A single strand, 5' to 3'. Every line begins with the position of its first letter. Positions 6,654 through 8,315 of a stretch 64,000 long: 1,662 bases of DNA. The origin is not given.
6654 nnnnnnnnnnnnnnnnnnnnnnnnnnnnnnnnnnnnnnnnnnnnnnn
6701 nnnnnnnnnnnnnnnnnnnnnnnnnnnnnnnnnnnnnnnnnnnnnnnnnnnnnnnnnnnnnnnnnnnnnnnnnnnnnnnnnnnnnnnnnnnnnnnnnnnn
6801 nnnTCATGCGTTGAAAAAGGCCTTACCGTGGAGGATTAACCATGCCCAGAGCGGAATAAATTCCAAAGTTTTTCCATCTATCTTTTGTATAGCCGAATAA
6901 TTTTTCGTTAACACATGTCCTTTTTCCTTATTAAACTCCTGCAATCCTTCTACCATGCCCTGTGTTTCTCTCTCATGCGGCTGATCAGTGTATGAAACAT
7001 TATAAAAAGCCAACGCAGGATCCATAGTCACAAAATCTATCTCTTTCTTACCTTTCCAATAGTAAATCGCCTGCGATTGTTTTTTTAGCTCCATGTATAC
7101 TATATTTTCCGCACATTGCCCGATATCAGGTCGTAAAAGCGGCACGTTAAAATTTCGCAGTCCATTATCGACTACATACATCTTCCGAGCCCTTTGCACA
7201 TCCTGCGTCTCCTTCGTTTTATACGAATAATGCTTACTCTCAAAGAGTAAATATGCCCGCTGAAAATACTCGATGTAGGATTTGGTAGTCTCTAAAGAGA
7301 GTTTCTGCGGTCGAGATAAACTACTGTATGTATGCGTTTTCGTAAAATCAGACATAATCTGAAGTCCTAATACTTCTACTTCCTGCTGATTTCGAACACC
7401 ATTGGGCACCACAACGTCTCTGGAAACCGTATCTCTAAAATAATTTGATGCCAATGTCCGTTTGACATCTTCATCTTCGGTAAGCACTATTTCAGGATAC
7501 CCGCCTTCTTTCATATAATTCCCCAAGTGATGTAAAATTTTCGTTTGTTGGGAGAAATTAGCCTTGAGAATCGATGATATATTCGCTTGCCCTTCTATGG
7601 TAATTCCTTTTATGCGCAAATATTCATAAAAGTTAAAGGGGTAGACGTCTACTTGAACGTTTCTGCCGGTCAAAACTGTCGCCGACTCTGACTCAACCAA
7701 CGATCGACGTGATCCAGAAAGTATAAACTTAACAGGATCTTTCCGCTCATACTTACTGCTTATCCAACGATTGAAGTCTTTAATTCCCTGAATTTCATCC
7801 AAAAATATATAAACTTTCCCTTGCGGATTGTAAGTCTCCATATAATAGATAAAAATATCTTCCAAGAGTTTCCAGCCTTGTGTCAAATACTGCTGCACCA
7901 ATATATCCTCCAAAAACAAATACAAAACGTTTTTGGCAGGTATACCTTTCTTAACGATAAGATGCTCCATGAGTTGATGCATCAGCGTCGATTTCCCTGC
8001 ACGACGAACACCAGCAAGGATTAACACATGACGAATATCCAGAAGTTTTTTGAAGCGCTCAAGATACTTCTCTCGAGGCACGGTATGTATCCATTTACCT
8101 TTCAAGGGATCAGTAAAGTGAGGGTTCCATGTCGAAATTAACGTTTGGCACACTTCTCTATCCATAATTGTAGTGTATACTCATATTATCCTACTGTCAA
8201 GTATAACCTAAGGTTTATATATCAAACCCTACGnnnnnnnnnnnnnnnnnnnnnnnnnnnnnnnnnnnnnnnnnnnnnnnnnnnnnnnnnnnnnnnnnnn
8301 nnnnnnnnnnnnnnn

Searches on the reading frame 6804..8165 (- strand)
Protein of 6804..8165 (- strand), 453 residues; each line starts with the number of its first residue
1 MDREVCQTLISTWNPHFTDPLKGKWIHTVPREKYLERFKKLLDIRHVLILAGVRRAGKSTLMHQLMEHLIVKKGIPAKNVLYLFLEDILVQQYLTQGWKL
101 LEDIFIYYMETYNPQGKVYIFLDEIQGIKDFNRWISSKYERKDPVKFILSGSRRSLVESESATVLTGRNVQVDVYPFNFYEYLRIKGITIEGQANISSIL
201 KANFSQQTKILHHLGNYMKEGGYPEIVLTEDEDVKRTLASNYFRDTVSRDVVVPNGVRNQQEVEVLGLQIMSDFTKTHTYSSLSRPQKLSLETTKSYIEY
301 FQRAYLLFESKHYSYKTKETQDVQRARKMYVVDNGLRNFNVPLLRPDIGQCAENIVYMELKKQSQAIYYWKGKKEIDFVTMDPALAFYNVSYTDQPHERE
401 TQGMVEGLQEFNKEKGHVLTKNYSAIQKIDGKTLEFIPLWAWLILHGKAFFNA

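Call 6: search_protein_families(library=pfam, proteins=[window:6804-8165:-], max_evalue=0.01)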
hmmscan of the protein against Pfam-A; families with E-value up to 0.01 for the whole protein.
window:6804-8165:- (453 aa): 3 families
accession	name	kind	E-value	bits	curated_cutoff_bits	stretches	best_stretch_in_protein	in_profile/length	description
PF13173.12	AAA_14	-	4.1e-30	104.9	27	1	46-183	3-129/129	AAA domain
PF13635.12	DUF4143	-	8.7e-18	65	28.1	1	249-381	2-146/160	Domain of unknown function (DUF4143)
PF20720.3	nSTAND3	-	0.0012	19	27.2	1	34-78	6-46/155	Novel STAND NTPase 3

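Call 58: search_protein_families(library=padloc, proteins=[window:6804-8165:-], max_evalue=0.01)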
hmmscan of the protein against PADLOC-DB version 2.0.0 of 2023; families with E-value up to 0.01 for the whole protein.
window:6804-8165:- (453 aa): 8 families
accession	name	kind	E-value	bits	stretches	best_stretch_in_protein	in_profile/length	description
PDLC04787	PDC-S01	-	6.9e-92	306.4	1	27-444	9-407/412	-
PDLC04789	PDC-S01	-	1.4e-39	134.2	1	35-394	7-342/375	-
PDLC04790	PDC-S01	-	1.2e-31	107.9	1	33-420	15-397/422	-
PDLC04786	PDC-S01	-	2.1e-19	67.6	1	44-382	19-375/439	-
PDLC04788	PDC-S01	-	2.7e-17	60.8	1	34-360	9-340/448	-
PDLC04792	PDC-S01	-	3.5e-15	53.5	2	33-228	8-201/452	-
PDLC04791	PDC-S01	-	3.6e-15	53.5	2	45-190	19-158/395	-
PDLC04140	mad8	-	0.0017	16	1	46-135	28-107/314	mads_8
